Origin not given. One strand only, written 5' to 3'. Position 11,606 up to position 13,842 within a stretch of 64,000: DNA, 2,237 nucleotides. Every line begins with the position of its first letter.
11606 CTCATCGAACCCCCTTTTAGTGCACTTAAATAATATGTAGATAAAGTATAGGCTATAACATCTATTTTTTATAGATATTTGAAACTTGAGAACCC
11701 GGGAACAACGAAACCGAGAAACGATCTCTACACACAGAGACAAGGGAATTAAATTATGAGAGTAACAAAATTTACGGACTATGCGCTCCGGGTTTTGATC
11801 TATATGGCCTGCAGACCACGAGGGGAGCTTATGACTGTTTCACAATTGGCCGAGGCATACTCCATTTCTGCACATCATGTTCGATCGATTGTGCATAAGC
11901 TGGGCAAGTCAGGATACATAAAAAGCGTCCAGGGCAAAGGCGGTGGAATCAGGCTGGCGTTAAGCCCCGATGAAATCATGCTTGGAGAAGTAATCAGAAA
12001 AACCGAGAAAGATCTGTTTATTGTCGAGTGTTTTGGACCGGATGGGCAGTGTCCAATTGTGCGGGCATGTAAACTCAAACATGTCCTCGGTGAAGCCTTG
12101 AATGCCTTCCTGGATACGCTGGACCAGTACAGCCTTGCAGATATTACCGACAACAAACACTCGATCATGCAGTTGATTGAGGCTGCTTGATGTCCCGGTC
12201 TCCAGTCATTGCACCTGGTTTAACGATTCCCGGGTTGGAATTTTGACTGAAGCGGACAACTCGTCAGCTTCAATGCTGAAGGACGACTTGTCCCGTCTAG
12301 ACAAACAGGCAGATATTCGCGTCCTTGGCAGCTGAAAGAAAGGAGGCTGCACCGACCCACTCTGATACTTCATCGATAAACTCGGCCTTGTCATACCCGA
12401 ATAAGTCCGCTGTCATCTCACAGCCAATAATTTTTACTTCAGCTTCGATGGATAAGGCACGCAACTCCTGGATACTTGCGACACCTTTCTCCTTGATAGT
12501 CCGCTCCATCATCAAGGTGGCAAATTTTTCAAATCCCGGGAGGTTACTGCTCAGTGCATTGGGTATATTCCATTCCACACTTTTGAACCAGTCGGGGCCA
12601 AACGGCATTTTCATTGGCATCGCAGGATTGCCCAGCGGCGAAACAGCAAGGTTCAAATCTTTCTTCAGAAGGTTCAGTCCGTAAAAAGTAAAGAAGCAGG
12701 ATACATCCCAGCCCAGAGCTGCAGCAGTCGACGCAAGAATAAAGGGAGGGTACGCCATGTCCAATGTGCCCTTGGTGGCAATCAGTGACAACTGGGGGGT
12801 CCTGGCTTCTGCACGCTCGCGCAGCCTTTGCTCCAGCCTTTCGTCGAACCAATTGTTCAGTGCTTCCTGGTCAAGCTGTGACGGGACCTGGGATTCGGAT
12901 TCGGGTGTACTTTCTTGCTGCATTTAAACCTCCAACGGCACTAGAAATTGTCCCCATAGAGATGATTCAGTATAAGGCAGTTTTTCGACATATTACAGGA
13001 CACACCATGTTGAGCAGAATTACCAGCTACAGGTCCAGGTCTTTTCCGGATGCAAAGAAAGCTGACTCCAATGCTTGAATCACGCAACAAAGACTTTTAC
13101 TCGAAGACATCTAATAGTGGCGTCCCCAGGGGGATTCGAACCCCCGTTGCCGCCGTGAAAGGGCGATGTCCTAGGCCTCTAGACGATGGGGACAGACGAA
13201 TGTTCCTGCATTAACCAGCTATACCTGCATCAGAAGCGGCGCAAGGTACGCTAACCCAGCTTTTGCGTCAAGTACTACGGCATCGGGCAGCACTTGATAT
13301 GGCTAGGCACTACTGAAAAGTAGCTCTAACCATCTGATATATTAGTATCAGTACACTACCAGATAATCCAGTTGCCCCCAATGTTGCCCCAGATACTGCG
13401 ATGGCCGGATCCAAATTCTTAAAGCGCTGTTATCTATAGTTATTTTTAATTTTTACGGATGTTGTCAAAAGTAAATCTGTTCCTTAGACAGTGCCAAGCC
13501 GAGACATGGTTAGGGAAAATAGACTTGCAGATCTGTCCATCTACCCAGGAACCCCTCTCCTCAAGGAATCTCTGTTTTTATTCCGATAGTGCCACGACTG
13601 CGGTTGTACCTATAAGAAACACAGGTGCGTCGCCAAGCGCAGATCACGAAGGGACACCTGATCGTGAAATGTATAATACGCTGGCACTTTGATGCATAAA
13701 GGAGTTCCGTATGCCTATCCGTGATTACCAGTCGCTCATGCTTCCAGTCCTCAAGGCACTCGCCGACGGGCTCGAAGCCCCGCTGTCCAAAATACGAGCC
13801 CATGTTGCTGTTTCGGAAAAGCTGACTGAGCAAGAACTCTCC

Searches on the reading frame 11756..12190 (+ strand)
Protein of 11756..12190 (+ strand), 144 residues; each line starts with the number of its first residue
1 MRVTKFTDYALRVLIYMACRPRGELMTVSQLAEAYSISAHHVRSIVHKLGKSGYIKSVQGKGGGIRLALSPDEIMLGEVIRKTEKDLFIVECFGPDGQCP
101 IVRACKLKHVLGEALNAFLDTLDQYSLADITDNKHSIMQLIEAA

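Call 8: search_protein_families(library=pfam, proteins=[window:11756-12190:+], max_evalue=0.001)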
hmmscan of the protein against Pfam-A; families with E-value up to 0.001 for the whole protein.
window:11756-12190:+ (144 aa): 1 family
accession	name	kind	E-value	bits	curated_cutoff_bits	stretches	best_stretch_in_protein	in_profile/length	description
PF02082.26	Rrf2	-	3.5e-37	127.9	30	1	4-132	2-131/132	Iron-dependent Transcriptional regulator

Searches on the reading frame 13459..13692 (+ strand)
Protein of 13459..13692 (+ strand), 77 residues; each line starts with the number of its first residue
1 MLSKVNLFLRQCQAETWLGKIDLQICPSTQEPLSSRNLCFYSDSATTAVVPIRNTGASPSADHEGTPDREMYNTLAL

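Call 7: search_protein_families(library=pfam, proteins=[window:13459-13692:+], max_evalue=0.01)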
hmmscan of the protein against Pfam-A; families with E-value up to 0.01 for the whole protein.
window:13459-13692:+ (77 aa): 0 families

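Call 10: search_protein_families(library=padloc, proteins=[window:13459-13692:+], max_evalue=0.01)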
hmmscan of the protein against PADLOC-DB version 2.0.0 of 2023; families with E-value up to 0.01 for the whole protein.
window:13459-13692:+ (77 aa): 0 families
